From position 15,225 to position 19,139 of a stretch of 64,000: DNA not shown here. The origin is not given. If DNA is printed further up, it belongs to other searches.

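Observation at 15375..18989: Single-polypeptide Upf1/DNA2-like SF1 helicase fused to a PLD (HKD) nuclease: candidate anti-phage/anti-plasmid effector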

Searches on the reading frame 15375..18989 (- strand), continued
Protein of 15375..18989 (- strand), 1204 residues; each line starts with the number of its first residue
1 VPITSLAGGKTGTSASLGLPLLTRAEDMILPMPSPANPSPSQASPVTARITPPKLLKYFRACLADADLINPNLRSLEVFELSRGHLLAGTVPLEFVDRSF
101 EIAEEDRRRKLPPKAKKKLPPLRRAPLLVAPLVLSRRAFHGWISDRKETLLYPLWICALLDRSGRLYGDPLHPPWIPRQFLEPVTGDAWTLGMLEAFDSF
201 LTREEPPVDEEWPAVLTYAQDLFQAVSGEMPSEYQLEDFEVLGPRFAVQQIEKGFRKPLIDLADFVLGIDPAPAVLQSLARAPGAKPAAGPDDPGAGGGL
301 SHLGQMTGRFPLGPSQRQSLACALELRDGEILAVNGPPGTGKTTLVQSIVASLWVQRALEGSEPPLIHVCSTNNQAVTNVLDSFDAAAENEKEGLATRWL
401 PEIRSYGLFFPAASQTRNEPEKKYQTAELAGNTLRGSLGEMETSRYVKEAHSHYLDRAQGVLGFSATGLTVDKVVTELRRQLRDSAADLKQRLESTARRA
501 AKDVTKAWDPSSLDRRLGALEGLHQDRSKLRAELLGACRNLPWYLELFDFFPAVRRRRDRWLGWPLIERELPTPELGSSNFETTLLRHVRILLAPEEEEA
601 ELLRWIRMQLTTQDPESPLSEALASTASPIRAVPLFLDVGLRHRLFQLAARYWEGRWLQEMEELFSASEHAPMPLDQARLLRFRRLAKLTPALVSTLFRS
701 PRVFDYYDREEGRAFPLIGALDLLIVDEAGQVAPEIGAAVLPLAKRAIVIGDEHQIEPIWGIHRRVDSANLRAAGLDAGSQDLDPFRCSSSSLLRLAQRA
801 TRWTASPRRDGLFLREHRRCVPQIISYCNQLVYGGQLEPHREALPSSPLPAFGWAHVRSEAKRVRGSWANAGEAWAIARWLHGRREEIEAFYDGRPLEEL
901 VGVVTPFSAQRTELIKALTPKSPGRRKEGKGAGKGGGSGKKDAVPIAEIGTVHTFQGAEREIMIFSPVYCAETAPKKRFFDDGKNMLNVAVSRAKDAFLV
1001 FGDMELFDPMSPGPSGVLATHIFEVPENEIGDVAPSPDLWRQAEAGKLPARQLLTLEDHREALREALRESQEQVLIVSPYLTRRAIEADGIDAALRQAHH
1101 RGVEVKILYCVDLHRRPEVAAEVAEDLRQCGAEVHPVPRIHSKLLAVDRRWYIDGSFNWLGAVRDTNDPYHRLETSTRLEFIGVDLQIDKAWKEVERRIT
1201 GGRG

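Call 21: find_encoding_contigs(protein=P0020, flank=8000, max_places=2)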
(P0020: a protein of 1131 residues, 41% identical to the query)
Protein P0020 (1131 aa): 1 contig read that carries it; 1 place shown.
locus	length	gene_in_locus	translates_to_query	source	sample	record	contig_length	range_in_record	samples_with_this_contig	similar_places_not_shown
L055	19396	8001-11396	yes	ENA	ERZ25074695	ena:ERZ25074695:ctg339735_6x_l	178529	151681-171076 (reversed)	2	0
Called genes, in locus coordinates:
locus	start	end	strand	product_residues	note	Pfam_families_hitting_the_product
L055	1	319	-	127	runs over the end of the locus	PF01381:HTH_3, PF12844:HTH_19, PF13443:HTH_26, PF13560:HTH_31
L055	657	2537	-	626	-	-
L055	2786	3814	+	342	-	PF01520:Amidase_3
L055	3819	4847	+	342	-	PF06723:MreB_Mbl, PF00022:Actin (weak)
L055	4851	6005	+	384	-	PF01817:CM_2, PF02153:PDH_N, PF20463:PDH_C (weak)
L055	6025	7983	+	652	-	PF23193:NOMO_3rd (faint), PF13620:CarboxypepD_reg (weak), PF13715:CarbopepD_reg_2 (faint), PF14686:fn3_3 (faint), PF13620:CarboxypepD_reg, PF13620:CarboxypepD_reg, PF22904:NOMO1-like_2nd, PF13620:CarboxypepD_reg, +3 more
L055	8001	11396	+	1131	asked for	PF13086:AAA_11, PF13245:AAA_19 (faint), PF13604:AAA_30 (weak), PF13087:AAA_12, PF13091:PLDc_2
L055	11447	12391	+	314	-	PF13191:AAA_16 (weak), PF13401:AAA_22 (weak), PF00004:AAA, PF07726:AAA_3 (faint), PF07728:AAA_5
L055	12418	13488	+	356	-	PF02625:XdhC_CoxI, PF13478:XdhC_C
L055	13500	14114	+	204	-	PF01128:IspD, PF12804:NTP_transf_3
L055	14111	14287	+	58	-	PF17653:DUF5522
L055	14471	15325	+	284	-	PF12412:DUF3667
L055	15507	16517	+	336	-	PF16884:ADH_N_2, PF00107:ADH_zinc_N, PF13602:ADH_zinc_N_2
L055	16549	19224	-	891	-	PF00069:Pkinase, PF07714:PK_Tyr_Ser-Thr, PF03109:ABC1, PF17874:TPR_MalT, PF13424:TPR_12, PF24885:TPR_NPHP3, PF13424:TPR_12, PF24885:TPR_NPHP3, +18 more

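Call 31: search_dna_similar(query=window:15375-18896:-, collection=plasmids, mode=protein, max_rows=15)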
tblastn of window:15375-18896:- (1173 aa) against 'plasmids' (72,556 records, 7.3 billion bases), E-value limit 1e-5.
Records with a match: 266; places in all: 267; records where one place covers at least 80% of the query: 36.
Best place of each record, by identity: <60% 266.
By first word of the organism name: Klebsiella 107; Ralstonia 26; Agrobacterium 24; Acetobacter 12; Rhizobium 10; Escherichia 8; Vibrio 7; Nostoc 7; Pseudomonas 4; Azospirillum 4; and 41 more.
By predicted mobility (MOB-suite, as given by PLSDB): conjugative 148; non-mobilizable 71; mobilizable 47.
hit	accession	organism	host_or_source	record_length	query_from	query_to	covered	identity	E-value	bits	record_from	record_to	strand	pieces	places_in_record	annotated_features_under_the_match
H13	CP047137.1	Ralstonia solanacearum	Potato,Single cell,tuber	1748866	25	1149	96%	33.0%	2e-131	452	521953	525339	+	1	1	hypothetical protein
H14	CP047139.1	Ralstonia solanacearum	Potato,Single cell,tuber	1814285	25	1149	96%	33.0%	9e-131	450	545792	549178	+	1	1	hypothetical protein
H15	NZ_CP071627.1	Rhizobium leguminosarum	lentil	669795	109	1169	90%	33.9%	2e-120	419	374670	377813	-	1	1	AAA domain-containing protein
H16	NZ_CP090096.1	Neorhizobium galegae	Galega,Cell culture,Plant nodule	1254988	119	1169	90%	34.0%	8e-123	426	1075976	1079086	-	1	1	record has no annotation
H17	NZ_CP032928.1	Agrobacterium tumefaciens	Rubus sp.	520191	122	1145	87%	34.2%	1e-118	414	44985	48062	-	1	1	AAA domain-containing protein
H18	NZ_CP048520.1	Agrobacterium tumefaciens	walnut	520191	122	1145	87%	34.2%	1e-118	414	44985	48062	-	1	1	AAA domain-containing protein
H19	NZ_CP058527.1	Agrobacterium tumefaciens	-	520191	122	1145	87%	34.2%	1e-118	414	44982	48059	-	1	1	AAA domain-containing protein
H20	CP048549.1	Agrobacterium tumefaciens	walnut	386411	122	1145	87%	33.9%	4e-118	412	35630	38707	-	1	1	hypothetical protein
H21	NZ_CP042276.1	Agrobacterium tumefaciens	Juglans regia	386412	122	1145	87%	33.9%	4e-118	412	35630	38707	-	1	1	AAA domain-containing protein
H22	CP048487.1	Agrobacterium tumefaciens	walnut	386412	122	1145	87%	33.9%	4e-118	412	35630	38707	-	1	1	hypothetical protein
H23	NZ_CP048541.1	Agrobacterium tumefaciens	walnut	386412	122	1145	87%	33.9%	4e-118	412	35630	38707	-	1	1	AAA domain-containing protein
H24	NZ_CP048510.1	Agrobacterium tumefaciens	walnut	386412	122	1145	87%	33.9%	4e-118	412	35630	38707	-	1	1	AAA domain-containing protein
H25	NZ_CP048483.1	Agrobacterium tumefaciens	walnut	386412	122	1145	87%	33.9%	4e-118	412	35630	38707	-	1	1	AAA domain-containing protein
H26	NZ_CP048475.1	Agrobacterium tumefaciens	walnut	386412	122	1145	87%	33.9%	4e-118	412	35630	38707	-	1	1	AAA domain-containing protein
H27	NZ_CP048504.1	Agrobacterium tumefaciens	walnut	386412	122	1145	87%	33.9%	4e-118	412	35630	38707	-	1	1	AAA domain-containing protein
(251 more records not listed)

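Call 39: predict_structure(alignment_id=A1)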
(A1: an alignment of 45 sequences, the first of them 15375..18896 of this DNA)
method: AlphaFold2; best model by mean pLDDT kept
length: 1173 residues; sequences in the alignment: 45
mean_pLDDT: 89.0   pTM: 0.88
mean pLDDT of the five models: 89.0, 87.7, 87.2, 85.9, 85.5
residues with pLDDT >= 90: 782; 70-90: 302; 50-70: 60; < 50: 29
segments of 3 or more residues with pLDDT < 50: 1-13, 897-899, 901-908
pLDDT, mean of each block of 10 residues (from residue 1): 42 64 96 93 88 96 94 84 71 95 81 65 96 94 94 88 96 89 96 96 89 93 89 95 93 85 76 92 94 95 94 96 97 97 88 80 85 91 62 79 81 95 95 90 98 96 86 63 87 90 93 90 92 93 87 92 87 90 84 82 93 97 97 78 91 96 94 91 93 93 95 97 87 94 92 93 95 81 94 97 93 89 95 90 96 94 94 95 91 50 49 86 85 96 89 93 97 93 95 91 89 87 92 96 96 94 97 96 89 97 93 94 92 81 84 91 88 42
secondary structure, 60 per line:
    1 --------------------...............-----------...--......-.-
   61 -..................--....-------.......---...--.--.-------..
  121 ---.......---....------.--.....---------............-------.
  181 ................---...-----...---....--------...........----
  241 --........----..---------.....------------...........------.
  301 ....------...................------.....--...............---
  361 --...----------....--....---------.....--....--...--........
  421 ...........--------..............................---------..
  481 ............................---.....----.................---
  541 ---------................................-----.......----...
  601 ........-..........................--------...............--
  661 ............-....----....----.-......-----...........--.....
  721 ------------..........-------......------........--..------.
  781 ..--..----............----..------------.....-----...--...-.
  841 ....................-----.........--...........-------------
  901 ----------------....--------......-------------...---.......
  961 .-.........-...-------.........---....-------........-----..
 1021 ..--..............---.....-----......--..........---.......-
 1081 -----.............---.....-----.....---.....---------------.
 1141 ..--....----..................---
elements in order (helices of 4 or more, strands of 3 or more residues): H21-35 E47-49 H52-57 H62-79 H82-85 E93-99 E103-105 E124-130 E134-137 H163-172 H181-196 E208-210 E214-217 H226-236 H243-250 H266-270 H283-293 E300-304 H311-329 E336-340 H343-357 E376-379 H382-385 E395-399 E402-405 H413-431 H440-469 H479-508 H512-516 H521-537 H550-581 H587-593 H598-608 H610-635 H644-658 E661-665 H666-672 E674-677 E682-685 E692-697 H703-712 E716-720 H733-742 H750-755 H762-769 E780-782 H791-802 E821-825 E831-833 E836-838 H840-860 H866-869 E870-874 H877-887 E917-920 E929-934 H954-961 E963-971 H983-991 H1006-1013 E1019-1022 H1025-1038 E1042-1046 H1052-1057 H1060-1069 E1073-1079 H1086-1098 E1102-1106 E1112-1116 E1120-1124 E1145-1148 H1153-1170

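Call 44: fold_search(model_id=the predicted structure, library=pdb)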
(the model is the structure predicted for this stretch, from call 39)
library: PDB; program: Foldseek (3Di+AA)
matches with E <= 10: 971; with E <= 0.001: 144
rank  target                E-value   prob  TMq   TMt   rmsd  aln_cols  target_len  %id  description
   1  8ftm_B                5.3e-20  1.00  0.32  0.48  28.7      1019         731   14  Setx-ssRNA-ADP-SO4 complex (released 2023-10-25)
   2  8ftm_A                2.0e-18  1.00  0.31  0.48  26.3      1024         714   14  Setx-ssRNA-ADP-SO4 complex (released 2023-10-25)
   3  8ro0_Q                1.8e-17  1.00  0.35  0.30  16.8      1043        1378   13  Structure of the C. elegans Intron Lariat Spliceosome primed for disassembly (ILS') (released 2024-08-07)
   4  5mqf_U                2.3e-17  1.00  0.33  0.31  14.8      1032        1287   13  Cryo-EM structure of a human spliceosome activated for step 2 of splicing (C* complex) (released 2017-03-22)
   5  4pj3                  7.2e-17  1.00  0.33  0.29  15.1      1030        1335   13  Structural insight into the function and evolution of the spliceosomal helicase Aquarius, Structure of Aquarius in compl (released 2015-01-21)
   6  9l5t_Y                1.2e-16  1.00  0.34  0.31  15.9      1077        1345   12  Cryo-EM structure of the thermophile spliceosome (state B*Q2) (released 2025-03-12)
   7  9l5s_Y                1.3e-16  1.00  0.35  0.31  17.2      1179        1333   11  Cryo-EM structure of the thermophile spliceosome (state B*Q1) (released 2025-03-12)
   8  5z56_Q                2.4e-16  1.00  0.33  0.30  14.9      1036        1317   13  cryo-EM structure of a human activated spliceosome (mature Bact) at 5.1 angstrom. (released 2018-09-19)
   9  5xjc_Q                2.7e-16  1.00  0.33  0.29  14.9      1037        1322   13  Cryo-EM structure of the human spliceosome just prior to exon ligation at 3.6 angstrom (released 2017-07-05)
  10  9l5r_Y                6.7e-16  1.00  0.34  0.31  15.7      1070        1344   12  Cryo-EM structure of the thermophile spliceosome (state ILS) (released 2025-03-12)
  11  2wjv_B                1.0e-15  1.00  0.30  0.44  23.1       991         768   12  Crystal structure of the complex between human nonsense mediated decay factors UPF1 and UPF2 (released 2009-07-07)
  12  8rd3_A                1.3e-15  1.00  0.29  0.51  18.6       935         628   13  Crystal structure of Saccharomyces cerevisiae Nmd4 protein bound to Upf1 helicase domain (released 2024-08-14)
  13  4b3g_B                1.5e-15  1.00  0.29  0.53  24.7       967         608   14  crystal structure of Ighmbp2 helicase in complex with RNA (released 2012-09-26)
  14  4b3g_A                1.9e-15  1.00  0.31  0.56  24.8       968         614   15  crystal structure of Ighmbp2 helicase in complex with RNA (released 2012-09-26)
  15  6ff7_U                1.9e-15  1.00  0.32  0.29  14.9      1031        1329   13  human Bact spliceosome core structure (released 2019-03-13)
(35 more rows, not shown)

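Call 45: search_solved_structures(query=window:15375-18896:-, max_evalue=0.001)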
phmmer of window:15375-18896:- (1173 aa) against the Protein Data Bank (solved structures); distinct sequences matched with E-value up to 0.001: 2.
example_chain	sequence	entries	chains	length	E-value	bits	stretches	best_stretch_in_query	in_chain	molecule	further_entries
5mzn_A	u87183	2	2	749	0.00079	20.3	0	917-972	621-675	Helicase SEN1,Helicase SEN1 | Helicase SEN1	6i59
8rd3_A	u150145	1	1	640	0.00093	20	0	859-972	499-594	ATP-dependent helicase NAM7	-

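Call 64: search_protein_families(library=ncbifam, proteins=[window:15375-18896:-], max_evalue=0.001)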
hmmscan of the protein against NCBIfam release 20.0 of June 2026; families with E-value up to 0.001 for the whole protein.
window:15375-18896:- (1173 aa): 6 families
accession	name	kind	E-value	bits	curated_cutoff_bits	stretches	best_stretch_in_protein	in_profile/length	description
NF040671.1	PLuB_AAA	exception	6e-14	50.4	999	1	689-973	962-1232/1256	PLuB system helicase-like protein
TIGR00376.1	TIGR00376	hypoth_equivalog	5.9e-13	48.1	348.9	2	281-353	159-222/639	IGHMBP2 family helicase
NF058533.1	antiphage_ProA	equivalog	1.7e-06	25.8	1500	0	924-973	1505-1560/1903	anti-phage protein ProA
TIGR01447.1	recD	equivalog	1.8e-06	26.8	310.15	1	279-352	144-215/597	exodeoxyribonuclease V subunit alpha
NF042953.1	Hhe_antiphage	equivalog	1.1e-05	23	2000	0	690-974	1282-1540/1797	DUF4011 domain-containing anti-phage protein Hhe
TIGR01448.2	helicase_RecD2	equivalog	5.5e-05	21.5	500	0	280-321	316-354/713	SF1B family DNA helicase RecD2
